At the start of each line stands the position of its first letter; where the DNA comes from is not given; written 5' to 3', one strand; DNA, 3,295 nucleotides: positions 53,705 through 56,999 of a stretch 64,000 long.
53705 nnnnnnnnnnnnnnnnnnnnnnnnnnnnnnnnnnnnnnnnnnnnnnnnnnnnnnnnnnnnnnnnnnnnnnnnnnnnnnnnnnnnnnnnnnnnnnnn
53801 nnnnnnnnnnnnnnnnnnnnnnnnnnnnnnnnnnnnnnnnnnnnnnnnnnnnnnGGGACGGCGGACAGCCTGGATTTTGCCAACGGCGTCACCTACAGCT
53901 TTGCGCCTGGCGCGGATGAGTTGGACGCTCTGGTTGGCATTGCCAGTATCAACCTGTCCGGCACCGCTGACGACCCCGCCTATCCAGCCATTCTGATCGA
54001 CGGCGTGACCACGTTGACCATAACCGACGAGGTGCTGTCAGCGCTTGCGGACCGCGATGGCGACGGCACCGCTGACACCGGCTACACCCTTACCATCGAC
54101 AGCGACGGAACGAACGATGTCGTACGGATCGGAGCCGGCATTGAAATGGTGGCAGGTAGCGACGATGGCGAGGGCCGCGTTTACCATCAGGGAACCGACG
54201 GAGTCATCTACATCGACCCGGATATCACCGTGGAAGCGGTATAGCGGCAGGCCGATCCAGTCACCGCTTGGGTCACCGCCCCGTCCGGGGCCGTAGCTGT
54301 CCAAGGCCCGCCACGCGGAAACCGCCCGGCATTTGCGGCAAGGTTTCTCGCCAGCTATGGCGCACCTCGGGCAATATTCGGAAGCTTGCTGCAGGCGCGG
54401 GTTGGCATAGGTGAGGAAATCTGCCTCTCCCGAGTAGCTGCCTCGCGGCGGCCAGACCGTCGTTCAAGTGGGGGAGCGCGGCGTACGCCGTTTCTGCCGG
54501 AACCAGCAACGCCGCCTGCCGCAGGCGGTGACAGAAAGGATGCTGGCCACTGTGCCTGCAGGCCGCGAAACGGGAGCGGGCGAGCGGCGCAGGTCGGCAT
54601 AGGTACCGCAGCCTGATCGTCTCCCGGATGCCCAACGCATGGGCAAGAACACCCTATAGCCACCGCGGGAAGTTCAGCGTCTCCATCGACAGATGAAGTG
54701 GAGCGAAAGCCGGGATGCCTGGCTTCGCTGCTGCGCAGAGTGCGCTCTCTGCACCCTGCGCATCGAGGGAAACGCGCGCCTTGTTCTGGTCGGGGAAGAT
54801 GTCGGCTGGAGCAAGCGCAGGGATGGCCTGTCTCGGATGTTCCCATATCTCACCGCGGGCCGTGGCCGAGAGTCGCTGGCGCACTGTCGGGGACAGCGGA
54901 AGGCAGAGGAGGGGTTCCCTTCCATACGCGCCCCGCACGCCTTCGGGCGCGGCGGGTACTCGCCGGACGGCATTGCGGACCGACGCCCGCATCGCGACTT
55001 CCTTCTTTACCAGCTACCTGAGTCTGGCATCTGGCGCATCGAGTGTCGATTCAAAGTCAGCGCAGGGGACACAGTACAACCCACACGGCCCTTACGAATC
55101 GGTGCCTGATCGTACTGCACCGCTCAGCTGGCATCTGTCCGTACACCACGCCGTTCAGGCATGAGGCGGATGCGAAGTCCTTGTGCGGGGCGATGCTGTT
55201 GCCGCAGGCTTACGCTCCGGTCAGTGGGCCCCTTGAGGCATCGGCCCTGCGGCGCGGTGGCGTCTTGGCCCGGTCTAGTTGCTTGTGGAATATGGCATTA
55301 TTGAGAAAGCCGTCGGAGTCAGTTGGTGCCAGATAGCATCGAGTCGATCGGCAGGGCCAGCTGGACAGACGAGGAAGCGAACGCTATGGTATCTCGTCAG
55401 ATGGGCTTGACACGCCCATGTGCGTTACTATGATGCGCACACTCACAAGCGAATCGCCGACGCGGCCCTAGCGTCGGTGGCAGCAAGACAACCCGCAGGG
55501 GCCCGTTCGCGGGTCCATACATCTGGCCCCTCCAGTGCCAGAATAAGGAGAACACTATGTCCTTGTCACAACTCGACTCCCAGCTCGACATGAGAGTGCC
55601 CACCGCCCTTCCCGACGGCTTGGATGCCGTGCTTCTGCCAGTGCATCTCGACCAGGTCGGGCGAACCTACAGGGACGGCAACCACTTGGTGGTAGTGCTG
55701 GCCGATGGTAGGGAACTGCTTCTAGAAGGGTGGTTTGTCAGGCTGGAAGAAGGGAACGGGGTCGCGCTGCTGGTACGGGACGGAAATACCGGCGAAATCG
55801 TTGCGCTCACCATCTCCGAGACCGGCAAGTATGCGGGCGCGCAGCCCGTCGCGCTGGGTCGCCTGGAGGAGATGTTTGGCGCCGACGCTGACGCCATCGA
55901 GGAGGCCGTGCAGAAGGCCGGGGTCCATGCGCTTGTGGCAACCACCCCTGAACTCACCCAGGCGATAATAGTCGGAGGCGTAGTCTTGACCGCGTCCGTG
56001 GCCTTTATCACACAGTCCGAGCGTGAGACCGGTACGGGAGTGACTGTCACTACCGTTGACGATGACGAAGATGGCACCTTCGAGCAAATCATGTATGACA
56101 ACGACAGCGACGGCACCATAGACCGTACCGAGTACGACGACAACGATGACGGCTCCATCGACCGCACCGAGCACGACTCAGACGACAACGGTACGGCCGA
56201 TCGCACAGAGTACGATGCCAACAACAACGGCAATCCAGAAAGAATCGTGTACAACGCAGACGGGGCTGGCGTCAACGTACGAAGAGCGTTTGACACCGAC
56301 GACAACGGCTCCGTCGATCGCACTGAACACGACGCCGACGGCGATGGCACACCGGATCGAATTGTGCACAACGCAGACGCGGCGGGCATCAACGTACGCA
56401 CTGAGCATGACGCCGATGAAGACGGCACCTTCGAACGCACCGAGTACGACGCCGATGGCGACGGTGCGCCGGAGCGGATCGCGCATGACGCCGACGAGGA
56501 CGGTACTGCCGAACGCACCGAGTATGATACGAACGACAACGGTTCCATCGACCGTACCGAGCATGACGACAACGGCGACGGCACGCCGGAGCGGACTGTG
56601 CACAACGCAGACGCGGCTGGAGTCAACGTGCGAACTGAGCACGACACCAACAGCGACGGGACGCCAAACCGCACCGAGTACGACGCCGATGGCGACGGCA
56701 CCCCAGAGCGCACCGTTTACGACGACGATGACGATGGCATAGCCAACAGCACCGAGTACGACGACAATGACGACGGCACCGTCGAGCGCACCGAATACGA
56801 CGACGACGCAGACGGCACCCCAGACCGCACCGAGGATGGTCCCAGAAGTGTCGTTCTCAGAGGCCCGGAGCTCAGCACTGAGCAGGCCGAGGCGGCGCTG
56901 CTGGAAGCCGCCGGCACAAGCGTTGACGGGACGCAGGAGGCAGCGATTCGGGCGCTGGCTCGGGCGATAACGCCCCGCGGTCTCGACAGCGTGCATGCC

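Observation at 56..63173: Dispersed seven-member family of giant polyacidic proteins with shared N- and C-terminal cassettes and unrelated hypervariable cores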

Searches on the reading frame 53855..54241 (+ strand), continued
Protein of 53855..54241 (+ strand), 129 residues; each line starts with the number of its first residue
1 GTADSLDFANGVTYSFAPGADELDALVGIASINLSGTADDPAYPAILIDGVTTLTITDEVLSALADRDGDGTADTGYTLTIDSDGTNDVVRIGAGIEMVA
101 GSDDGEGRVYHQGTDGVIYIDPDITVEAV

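Call 99: find_encoding_contigs(protein=P0037, flank=10000, max_places=2)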
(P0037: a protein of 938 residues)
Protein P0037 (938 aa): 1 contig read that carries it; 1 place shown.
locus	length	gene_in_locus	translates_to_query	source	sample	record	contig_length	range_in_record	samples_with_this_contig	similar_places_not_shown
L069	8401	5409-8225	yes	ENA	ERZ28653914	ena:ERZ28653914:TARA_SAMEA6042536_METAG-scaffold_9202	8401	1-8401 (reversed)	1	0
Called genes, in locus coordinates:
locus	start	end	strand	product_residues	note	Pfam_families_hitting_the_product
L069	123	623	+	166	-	PF10722:YbjN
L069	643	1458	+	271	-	PF03807:F420_oxidored, PF14748:P5CR_dimer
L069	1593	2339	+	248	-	PF00440:TetR_N (faint)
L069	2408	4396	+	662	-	PF19239:GIY_YIG_domain (weak), PF01541:GIY-YIG, PF27096:UvrC_M, PF02151:UVR, PF22920:UvrC_RNaseH, PF08459:UvrC_RNaseH_dom, PF14520:HHH_5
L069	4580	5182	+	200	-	PF01066:CDP-OH_P_transf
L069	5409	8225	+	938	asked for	PF22783:BapA_N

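Call 115: search_dna_similar(query=window:53915-54241:+, collection=plasmids, mode=protein, max_evalue=0.001, max_rows=20)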
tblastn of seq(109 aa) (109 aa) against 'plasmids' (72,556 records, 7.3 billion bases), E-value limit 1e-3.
No match.

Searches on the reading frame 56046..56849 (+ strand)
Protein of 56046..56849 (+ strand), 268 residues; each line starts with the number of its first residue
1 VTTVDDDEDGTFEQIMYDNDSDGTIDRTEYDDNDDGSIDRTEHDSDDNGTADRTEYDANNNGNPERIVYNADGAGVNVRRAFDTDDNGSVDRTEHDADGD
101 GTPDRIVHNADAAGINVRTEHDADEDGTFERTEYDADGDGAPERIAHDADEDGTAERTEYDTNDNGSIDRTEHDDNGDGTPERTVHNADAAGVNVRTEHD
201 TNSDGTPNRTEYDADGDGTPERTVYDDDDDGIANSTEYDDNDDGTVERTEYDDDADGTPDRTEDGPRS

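Call 82: search_solved_structures(query=window:56046-56849:+, max_evalue=1, show_alignments=2)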
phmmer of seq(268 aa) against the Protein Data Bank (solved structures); distinct sequences matched with E-value up to 1: 2.
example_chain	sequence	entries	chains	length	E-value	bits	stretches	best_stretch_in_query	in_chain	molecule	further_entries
6mi5_X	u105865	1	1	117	0.014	18.6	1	89-198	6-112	Lanmodulin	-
8fns_A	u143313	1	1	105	0.067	16.3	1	92-180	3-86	EF-hand domain-containing protein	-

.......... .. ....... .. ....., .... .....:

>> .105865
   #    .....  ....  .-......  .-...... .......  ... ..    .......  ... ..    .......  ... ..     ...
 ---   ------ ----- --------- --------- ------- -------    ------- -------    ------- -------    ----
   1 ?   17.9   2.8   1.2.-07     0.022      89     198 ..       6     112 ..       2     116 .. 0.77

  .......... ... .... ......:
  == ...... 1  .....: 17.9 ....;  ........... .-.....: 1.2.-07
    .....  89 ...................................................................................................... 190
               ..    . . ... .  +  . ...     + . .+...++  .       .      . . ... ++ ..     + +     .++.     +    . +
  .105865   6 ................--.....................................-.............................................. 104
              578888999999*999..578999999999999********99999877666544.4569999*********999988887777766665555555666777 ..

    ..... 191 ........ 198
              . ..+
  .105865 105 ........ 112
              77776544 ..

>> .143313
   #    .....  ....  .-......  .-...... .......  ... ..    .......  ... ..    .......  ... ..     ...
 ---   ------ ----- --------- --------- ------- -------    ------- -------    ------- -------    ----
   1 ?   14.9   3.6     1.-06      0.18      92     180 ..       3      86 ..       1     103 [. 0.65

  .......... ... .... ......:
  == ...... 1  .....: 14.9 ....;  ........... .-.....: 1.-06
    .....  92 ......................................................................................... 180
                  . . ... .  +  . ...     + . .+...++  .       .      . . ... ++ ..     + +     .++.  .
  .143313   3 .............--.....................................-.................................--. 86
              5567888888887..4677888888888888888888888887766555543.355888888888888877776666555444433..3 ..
